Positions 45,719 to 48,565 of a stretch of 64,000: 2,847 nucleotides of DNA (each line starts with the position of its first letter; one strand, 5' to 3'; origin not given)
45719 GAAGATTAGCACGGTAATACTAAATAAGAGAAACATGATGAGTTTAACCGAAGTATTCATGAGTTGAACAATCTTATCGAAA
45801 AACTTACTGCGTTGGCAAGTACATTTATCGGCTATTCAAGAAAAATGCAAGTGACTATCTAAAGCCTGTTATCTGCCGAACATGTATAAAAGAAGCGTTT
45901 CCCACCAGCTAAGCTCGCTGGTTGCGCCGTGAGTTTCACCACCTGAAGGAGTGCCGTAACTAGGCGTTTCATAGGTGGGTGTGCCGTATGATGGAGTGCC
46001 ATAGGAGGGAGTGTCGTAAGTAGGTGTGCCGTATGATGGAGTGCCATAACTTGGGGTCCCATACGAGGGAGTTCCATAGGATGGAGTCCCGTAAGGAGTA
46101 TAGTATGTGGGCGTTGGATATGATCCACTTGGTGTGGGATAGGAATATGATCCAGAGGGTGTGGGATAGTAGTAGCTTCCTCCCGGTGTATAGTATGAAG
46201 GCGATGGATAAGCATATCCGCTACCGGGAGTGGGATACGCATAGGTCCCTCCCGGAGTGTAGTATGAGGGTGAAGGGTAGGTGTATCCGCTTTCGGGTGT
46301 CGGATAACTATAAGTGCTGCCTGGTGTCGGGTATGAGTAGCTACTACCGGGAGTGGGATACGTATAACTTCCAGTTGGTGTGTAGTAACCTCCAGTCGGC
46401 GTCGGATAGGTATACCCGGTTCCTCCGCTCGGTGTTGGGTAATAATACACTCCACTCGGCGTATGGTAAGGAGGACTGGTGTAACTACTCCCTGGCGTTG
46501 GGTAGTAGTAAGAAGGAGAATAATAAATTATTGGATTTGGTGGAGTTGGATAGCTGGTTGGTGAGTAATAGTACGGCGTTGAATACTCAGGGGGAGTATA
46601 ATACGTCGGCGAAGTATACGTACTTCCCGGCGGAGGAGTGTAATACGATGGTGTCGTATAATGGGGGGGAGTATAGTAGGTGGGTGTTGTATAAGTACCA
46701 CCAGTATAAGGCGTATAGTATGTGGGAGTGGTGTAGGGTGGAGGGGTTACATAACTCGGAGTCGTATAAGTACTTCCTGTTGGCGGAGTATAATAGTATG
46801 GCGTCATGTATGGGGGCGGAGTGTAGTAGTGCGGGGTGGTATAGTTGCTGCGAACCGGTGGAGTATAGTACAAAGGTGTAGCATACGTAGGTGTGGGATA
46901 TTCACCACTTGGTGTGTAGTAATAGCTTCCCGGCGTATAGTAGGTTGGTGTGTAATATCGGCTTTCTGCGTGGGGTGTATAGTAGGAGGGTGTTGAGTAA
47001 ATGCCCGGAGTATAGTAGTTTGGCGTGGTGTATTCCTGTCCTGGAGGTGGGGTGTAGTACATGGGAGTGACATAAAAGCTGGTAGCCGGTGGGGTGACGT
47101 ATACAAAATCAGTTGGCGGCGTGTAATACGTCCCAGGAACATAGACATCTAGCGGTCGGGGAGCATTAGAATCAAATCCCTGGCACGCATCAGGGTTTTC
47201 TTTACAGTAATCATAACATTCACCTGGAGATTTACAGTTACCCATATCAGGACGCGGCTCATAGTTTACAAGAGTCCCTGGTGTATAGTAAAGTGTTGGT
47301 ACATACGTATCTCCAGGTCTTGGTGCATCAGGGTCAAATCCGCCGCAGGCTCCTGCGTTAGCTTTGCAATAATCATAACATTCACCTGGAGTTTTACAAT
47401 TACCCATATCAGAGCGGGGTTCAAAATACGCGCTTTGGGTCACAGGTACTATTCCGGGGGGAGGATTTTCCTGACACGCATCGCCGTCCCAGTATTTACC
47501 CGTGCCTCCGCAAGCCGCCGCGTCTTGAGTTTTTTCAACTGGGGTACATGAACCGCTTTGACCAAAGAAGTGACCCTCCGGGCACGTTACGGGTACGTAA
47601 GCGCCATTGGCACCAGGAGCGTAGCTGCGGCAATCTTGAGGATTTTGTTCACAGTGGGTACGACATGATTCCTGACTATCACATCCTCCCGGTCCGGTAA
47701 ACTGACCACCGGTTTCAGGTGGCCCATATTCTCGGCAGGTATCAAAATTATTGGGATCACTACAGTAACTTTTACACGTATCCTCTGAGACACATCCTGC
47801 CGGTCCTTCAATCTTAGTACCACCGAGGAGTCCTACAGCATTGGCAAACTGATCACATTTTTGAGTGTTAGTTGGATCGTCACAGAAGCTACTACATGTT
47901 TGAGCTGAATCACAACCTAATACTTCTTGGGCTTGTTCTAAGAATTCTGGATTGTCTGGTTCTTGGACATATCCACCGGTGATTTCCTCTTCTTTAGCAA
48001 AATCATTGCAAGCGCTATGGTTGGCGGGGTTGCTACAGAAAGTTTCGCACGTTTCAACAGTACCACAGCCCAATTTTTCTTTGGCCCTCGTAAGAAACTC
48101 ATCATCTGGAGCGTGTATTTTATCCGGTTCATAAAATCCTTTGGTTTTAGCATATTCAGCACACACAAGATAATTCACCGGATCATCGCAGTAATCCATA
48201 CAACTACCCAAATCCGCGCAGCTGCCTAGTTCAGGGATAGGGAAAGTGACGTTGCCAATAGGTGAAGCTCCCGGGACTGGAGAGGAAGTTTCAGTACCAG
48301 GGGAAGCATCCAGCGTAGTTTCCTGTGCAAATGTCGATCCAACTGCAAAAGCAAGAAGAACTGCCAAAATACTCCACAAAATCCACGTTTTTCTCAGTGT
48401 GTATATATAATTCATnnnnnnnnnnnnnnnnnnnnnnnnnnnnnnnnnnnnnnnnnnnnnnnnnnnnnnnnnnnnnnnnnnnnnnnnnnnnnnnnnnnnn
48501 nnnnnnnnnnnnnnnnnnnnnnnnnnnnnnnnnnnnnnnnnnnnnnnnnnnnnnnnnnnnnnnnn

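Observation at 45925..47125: About 400-residue Tyr/Pro/Thr tandem-repeat tract (YYTP, YTTP, SYGTP) at the C-terminus of a secreted Cys-module protein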

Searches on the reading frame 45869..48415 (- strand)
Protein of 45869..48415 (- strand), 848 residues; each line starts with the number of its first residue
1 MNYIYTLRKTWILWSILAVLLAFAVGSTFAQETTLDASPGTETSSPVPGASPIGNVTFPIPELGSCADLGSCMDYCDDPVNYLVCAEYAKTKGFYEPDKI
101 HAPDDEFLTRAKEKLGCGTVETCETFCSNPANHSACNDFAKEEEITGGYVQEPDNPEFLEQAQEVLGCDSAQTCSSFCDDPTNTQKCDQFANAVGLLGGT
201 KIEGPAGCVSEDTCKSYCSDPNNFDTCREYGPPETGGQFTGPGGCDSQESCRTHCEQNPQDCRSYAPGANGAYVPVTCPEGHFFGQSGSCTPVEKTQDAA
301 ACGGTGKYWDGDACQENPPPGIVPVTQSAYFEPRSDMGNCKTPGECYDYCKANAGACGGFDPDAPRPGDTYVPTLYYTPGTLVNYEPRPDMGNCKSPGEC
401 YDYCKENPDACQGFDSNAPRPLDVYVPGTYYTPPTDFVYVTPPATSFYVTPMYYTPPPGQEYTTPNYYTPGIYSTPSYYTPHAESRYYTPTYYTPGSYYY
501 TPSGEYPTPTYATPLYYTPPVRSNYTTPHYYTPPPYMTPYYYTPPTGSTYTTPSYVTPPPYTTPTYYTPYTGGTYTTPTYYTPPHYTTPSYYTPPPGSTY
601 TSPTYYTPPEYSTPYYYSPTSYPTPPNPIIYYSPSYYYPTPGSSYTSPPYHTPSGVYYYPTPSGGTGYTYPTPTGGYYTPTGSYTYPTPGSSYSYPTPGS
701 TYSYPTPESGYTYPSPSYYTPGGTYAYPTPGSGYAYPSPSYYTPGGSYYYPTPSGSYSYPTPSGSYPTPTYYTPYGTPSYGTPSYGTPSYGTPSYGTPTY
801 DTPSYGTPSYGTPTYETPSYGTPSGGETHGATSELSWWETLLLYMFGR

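Call 6: search_protein_families(library=pfam, proteins=[window:45869-48415:-], max_evalue=0.01)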
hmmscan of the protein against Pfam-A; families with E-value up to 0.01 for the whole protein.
window:45869-48415:- (848 aa): 0 families

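Call 7: search_protein_families(library=ncbifam, proteins=[window:45869-48415:-], max_evalue=0.01)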
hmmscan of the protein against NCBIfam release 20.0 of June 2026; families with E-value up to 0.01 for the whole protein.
window:45869-48415:- (848 aa): 0 families

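Call 10: find_homologous_proteins(query=window:45869-48415:-, max_evalue=0.001)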
Query window:45869-48415:- (848 aa): 150 proteins with E <= 0.001 among 7379 candidates; the best 120 are listed.
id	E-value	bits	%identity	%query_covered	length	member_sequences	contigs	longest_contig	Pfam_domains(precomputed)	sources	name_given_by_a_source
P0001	8.8e-294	996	59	99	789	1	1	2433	-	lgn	-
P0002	2.2e-285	968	53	99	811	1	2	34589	-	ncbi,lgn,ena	-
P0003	3.0e-272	924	55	83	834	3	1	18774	-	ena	-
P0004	3.9e-266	904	56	99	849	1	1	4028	-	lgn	-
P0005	3.8e-258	878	57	73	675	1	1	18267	-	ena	-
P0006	5.7e-253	860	52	98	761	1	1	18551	-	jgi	jgi:hypothetical protein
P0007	6.6e-251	854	55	87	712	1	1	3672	-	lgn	-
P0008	3.2e-248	845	56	88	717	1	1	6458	-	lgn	-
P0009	6.0e-247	841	51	96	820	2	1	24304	-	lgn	-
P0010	8.4e-247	840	57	78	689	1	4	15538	-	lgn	-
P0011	1.3e-246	839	49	99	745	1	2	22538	-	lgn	-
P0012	3.0e-243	828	50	96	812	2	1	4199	-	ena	-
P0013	6.4e-242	824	60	79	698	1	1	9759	-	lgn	-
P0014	2.6e-241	822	54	76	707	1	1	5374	-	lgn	-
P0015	1.4e-240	819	45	99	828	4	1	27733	-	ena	-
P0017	2.8e-239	815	49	99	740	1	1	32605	-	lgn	-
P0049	2.1e-201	690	49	82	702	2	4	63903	-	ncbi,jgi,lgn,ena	-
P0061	2.7e-148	514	50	49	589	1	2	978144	-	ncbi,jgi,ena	-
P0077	7.6e-65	238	32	31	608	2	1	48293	-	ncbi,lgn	-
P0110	1.3e-56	211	40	30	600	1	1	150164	-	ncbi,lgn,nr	ncbi:MAG: hypothetical protein Q8P92_03590 [Candidatus Daviesbacteria bacterium]|nr:hypothetical pro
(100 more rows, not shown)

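Call 11: find_encoding_contigs(protein=window:45869-48415:-, flank=10000, max_places=6)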
Protein window:45869-48415:- (848 aa): 1 contig read that carries it; 1 place shown.
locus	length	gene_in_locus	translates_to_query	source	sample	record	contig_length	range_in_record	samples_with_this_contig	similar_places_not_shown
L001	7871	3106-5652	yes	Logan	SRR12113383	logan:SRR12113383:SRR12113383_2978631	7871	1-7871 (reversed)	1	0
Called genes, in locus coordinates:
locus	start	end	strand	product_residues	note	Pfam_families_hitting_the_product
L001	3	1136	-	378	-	?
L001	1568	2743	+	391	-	-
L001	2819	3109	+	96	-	-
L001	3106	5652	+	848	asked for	-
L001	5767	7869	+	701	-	?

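Call 15: find_encoding_contigs(protein=P0002, flank=10000, max_places=2)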
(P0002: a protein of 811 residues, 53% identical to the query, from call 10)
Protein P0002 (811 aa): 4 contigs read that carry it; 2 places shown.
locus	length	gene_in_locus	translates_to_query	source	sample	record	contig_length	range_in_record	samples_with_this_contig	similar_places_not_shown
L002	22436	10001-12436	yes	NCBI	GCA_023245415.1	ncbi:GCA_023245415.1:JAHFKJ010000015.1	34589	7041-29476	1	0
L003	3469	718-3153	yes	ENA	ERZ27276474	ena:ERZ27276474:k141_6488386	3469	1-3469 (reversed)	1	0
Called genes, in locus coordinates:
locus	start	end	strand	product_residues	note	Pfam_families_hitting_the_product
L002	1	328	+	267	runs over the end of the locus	-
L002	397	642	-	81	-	-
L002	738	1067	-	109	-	PF00076:RRM_1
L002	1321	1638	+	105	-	PF01035:DNA_binding_1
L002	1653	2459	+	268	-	PF03116:NQR2_RnfD_RnfE (weak)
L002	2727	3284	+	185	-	PF01625:PMSR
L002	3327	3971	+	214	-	-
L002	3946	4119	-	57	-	-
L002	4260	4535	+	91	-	-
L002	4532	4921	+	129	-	PF01850:PIN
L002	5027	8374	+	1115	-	PF08487:VIT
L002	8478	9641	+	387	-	-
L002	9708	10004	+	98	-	-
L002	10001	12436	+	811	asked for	-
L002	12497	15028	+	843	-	-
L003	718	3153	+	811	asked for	-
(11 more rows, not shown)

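Call 16: find_encoding_contigs(protein=P0049, flank=10000, max_places=2)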
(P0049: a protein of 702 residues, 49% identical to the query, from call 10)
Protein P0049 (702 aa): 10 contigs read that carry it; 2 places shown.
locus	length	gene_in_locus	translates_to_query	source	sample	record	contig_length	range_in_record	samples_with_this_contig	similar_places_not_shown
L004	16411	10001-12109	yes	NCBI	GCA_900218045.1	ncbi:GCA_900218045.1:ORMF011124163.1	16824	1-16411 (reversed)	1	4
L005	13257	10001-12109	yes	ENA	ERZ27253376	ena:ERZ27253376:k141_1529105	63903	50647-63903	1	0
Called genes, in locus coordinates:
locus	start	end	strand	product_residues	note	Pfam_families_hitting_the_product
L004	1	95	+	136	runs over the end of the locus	PF13473:Cupredoxin_1 (weak)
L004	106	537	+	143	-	PF01467:CTP_transf_like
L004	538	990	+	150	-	PF10099:RskA_C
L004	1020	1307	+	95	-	PF02575:YbaB_DNA_bd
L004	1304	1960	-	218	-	PF02698:DUF218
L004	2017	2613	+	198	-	PF21176:RecR_HhH, PF02132:RecR_ZnF, PF01751:Toprim, PF13662:Toprim_4, PF21175:RecR_C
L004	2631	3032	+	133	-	-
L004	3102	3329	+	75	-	-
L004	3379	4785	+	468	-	PF00133:tRNA-synt_1 (faint), PF01406:tRNA-synt_1e, PF09334:tRNA-synt_1g, PF09190:DALR_2 (weak)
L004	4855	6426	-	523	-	-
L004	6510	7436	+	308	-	-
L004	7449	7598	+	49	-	-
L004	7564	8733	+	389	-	-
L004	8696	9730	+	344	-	-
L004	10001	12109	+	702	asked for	-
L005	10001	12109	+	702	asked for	-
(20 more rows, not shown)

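Call 17: find_encoding_contigs(protein=P0061, flank=10000, max_places=2)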
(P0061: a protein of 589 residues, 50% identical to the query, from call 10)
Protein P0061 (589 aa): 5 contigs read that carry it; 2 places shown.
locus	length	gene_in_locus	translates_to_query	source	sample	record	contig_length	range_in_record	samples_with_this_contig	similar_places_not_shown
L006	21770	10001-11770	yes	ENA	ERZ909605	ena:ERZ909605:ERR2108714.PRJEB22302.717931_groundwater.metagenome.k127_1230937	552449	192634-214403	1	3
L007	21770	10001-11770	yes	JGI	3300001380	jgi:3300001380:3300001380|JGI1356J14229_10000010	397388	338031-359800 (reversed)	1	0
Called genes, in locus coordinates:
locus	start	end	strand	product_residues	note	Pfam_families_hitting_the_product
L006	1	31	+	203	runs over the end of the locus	PF07963:N_methyl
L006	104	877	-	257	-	-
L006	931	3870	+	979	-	PF00580:UvrD-helicase, PF01443:Viral_helicase1 (faint), PF13245:AAA_19, PF13604:AAA_30 (faint), PF21445:ADDB_N (faint), PF13361:UvrD_C, PF13538:UvrD_C_2 (faint), PF12705:PDDEXK_1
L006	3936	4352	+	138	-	PF02600:DsbB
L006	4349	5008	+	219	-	PF13098:Thioredoxin_2 (weak), PF13462:Thioredoxin_4, PF01323:DSBA, PF13743:Thioredoxin_5 (weak)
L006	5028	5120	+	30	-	-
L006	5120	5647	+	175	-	-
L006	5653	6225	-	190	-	-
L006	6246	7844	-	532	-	-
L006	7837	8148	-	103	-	-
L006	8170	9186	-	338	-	PF02388:FemAB, PF13480:Acetyltransf_6, PF02388:FemAB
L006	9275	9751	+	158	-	-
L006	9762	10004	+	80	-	-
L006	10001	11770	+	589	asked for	-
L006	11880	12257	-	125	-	-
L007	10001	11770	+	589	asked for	-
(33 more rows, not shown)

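Call 18: find_encoding_contigs(protein=P0017, flank=10000, max_places=2)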
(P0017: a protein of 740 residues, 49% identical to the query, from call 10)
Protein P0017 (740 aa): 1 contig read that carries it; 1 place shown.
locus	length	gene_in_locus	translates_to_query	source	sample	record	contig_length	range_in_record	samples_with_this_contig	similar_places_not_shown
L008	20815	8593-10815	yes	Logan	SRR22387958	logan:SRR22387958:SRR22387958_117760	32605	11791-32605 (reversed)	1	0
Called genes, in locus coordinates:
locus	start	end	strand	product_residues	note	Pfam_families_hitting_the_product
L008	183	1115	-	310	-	PF13480:Acetyltransf_6, PF02388:FemAB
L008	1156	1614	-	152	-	PF00258:Flavodoxin_1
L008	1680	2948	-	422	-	PF01590:GAF, PF13185:GAF_2, PF00512:HisKA, PF02518:HATPase_c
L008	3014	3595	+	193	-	PF01625:PMSR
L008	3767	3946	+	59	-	-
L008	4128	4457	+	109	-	-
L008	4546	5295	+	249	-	-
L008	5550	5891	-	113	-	PF07883:Cupin_2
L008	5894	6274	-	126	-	-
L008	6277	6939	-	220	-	PF03575:Peptidase_S51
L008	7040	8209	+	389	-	-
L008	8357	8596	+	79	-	-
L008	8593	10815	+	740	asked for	-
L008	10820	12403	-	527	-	-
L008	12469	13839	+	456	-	PF13473:Cupredoxin_1 (weak)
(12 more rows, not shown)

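Call 31: predict_structure(alignment_id=A2)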
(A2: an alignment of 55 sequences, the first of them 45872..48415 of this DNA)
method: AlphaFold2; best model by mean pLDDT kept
length: 848 residues; sequences in the alignment: 55
mean_pLDDT: 58.7   pTM: 0.45
mean pLDDT of the five models: 58.7, 58.5, 58.1, 53.9, 51.8
residues with pLDDT >= 90: 147; 70-90: 214; 50-70: 47; < 50: 440
segments of 3 or more residues with pLDDT < 50: 1-3, 30-52, 198-200, 373-383, 426-544, 549-594, 600-833
pLDDT, mean of each block of 10 residues (from residue 1): 66 89 67 40 43 70 84 78 83 78 88 95 88 88 70 80 93 88 82 63 73 90 92 85 94 94 84 93 89 90 87 92 78 88 94 92 86 44 64 88 93 80 54 42 37 40 38 34 39 28 33 34 35 33 46 40 30 32 35 47 38 31 33 31 34 30 33 31 31 32 36 34 34 31 34 31 31 33 33 34 35 33 36 68 85
secondary structure, 60 per line:
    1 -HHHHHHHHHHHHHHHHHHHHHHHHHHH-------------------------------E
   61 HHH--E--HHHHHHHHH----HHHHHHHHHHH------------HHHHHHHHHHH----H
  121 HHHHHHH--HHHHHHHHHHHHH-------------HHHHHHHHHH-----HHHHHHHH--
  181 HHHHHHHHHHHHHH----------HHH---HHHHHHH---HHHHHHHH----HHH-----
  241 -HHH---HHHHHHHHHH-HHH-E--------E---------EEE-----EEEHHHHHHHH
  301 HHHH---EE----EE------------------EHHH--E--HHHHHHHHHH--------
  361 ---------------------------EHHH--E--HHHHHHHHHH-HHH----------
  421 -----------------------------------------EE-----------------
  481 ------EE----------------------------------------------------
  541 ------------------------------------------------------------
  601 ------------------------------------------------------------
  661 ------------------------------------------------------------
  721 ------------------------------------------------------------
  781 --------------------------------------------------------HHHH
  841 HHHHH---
elements in order (helices of 4 or more, strands of 3 or more residues): H2-28 H69-77 H82-92 H105-115 H120-127 H130-142 H156-165 H171-178 H181-194 H211-217 H221-228 H248-257 E282-284 E290-292 H293-304 H343-352 H397-406 H837-845

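Call 34: fold_search(model_id=the predicted structure, library=pdb)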
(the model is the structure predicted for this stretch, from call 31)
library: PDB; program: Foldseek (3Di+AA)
matches with E <= 10: 19; with E <= 0.001: 0
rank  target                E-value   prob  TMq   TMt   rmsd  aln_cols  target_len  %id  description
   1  8qma_E                1.3e+00  0.05  0.06  0.07  19.2       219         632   12  Structure of the plastid-encoded RNA polymerase complex (PEP) from Sinapis alba (released 2024-03-06)
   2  8ras_F                2.2e+00  0.04  0.05  0.07  19.6       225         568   16  Plastid-encoded RNA polymerase transcription elongation complex (released 2024-03-06)
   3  7mk3_A                2.3e+00  0.04  0.07  0.11  16.4       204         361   12  Crystal structure of NPR1 (released 2022-03-16)
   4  8fkw_SU               3.3e+00  0.01  0.04  0.05  18.6       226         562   12  Human nucleolar pre-60S ribosomal subunit (State D2) (released 2023-07-12)
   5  8cm9_B                3.8e+00  0.02  0.06  0.07  14.7       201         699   12  Structure of human O-GlcNAc transferase in complex with UDP and tP11 (released 2023-10-04)
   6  8r5o_F                4.0e+00  0.02  0.06  0.08  19.5       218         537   12  Plastid-encoded RNA polymerase (released 2024-03-13)
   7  8r6s_F                4.0e+00  0.02  0.06  0.07  19.5       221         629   13  Plastid-encoded RNA polymerase (Integrated model) (released 2024-03-13)
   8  6tka_AAA              4.2e+00  0.03  0.06  0.06  15.0       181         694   14  Crystal structure of human O-GlcNAc transferase bound to substrate 7 and a peptide from HCF-1 pro-repeat 2 (11-26) (released 2020-03-04)
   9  7mk3_B                4.5e+00  0.03  0.07  0.12  16.5       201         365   12  Crystal structure of NPR1 (released 2022-03-16)
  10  8xzv_H                4.9e+00  0.02  0.06  0.07  20.4       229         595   12  Architecture of the spinach plastid-encoded RNA polymerase (released 2024-12-04)
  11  8rdj_F                5.2e+00  0.02  0.05  0.06  20.3       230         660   16  Plastid-encoded RNA polymerase transcription elongation complex (Integrated model) (released 2024-03-13)
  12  7a0n_B                6.3e+00  0.01  0.04  0.08  17.8       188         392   15  Structure of TSC1 NTD and linker domain (released 2021-05-26)
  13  8hme_D                6.7e+00  0.02  0.06  0.05  17.7       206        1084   13  head module state 1 of Tetrahymena IFT-A (released 2023-06-14)
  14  6e37_A                7.0e+00  0.02  0.06  0.07  15.3       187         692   14  O-GlcNAc Transferase in complex with covalent inhibitor (released 2019-11-06)
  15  8fe6_A                7.0e+00  0.02  0.06  0.07  15.4       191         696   14  Crystal structure of human O-GlcNAc transferase (OGT) in complex with an exosite-binding peptide and UDP-GlcNAc (released 2023-08-09)
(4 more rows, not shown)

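Call 35: find_encoding_contigs(protein=P0077, flank=6000, max_places=1)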
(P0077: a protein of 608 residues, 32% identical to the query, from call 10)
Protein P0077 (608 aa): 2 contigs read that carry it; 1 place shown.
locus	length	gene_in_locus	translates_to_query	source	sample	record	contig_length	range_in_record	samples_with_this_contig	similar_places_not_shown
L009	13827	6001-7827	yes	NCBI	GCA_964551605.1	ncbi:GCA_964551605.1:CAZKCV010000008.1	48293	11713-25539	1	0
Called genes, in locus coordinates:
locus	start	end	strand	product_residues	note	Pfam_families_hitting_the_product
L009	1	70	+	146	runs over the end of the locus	-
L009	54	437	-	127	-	PF00903:Glyoxalase, PF18029:Glyoxalase_6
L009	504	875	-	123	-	PF20393:Pro_CA_2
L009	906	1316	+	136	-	PF02823:ATP-synt_DE_N, PF00401:ATP-synt_DE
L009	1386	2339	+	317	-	PF00535:Glycos_transf_2, PF13641:Glyco_tranf_2_3, PF13632:Glyco_trans_2_3 (weak)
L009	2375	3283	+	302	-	PF00535:Glycos_transf_2, PF10111:Glyco_tranf_2_2 (weak), PF13641:Glyco_tranf_2_3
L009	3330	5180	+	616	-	PF00535:Glycos_transf_2, PF13641:Glyco_tranf_2_3, PF13632:Glyco_trans_2_3 (faint), PF00535:Glycos_transf_2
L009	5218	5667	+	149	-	-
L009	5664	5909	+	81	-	-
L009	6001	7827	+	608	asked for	-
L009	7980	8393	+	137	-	-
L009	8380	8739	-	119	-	PF02452:PemK_toxin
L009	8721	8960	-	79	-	PF04014:MazE_antitoxin (weak)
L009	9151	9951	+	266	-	-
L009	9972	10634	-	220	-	PF01797:Y1_Tnp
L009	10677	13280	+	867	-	PF00912:Transgly, PF00905:Transpeptidase, PF17957:Big_7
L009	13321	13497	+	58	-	-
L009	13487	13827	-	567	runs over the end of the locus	PF03483:B3_4, PF03484:B5, PF17759:tRNA_synthFbeta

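Call 36: find_encoding_contigs(protein=P0110, flank=6000, max_places=1)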
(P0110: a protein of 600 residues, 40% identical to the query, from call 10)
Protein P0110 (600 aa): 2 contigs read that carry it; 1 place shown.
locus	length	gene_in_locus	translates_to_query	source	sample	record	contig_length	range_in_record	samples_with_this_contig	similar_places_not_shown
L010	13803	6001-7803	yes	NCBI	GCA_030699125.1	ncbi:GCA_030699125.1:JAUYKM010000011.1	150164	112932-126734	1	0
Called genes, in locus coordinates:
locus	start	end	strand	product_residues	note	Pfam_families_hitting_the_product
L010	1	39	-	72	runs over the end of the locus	-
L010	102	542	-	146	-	-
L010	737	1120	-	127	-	PF20393:Pro_CA_2, PF00484:Pro_CA (weak)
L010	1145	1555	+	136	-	PF02823:ATP-synt_DE_N, PF00401:ATP-synt_DE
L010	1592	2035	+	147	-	PF12728:HTH_17, PF13411:MerR_1 (weak)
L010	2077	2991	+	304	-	PF00535:Glycos_transf_2, PF13641:Glyco_tranf_2_3, PF13632:Glyco_trans_2_3 (weak)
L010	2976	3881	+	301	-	PF00535:Glycos_transf_2, PF10111:Glyco_tranf_2_2 (weak), PF13641:Glyco_tranf_2_3, PF13632:Glyco_trans_2_3 (faint)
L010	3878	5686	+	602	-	PF00535:Glycos_transf_2, PF13641:Glyco_tranf_2_3 (weak), PF13632:Glyco_trans_2_3 (faint), PF00535:Glycos_transf_2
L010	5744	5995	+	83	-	-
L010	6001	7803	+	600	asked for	-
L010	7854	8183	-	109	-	PF02452:PemK_toxin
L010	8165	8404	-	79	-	-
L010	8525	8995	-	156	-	PF01844:HNH (weak), PF13392:HNH_3 (weak)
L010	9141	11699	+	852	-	PF00912:Transgly, PF00905:Transpeptidase, PF17957:Big_7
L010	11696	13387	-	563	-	PF03483:B3_4, PF03484:B5, PF17759:tRNA_synthFbeta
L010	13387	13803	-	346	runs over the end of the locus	PF02912:Phe_tRNA-synt_N, PF01409:tRNA-synt_2d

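Call 41: search_solved_structures(query=A2, max_evalue=1)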
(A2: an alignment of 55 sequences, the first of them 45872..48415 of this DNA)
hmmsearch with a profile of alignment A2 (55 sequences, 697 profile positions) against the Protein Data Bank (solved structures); distinct sequences matched with E-value up to 1: 0.
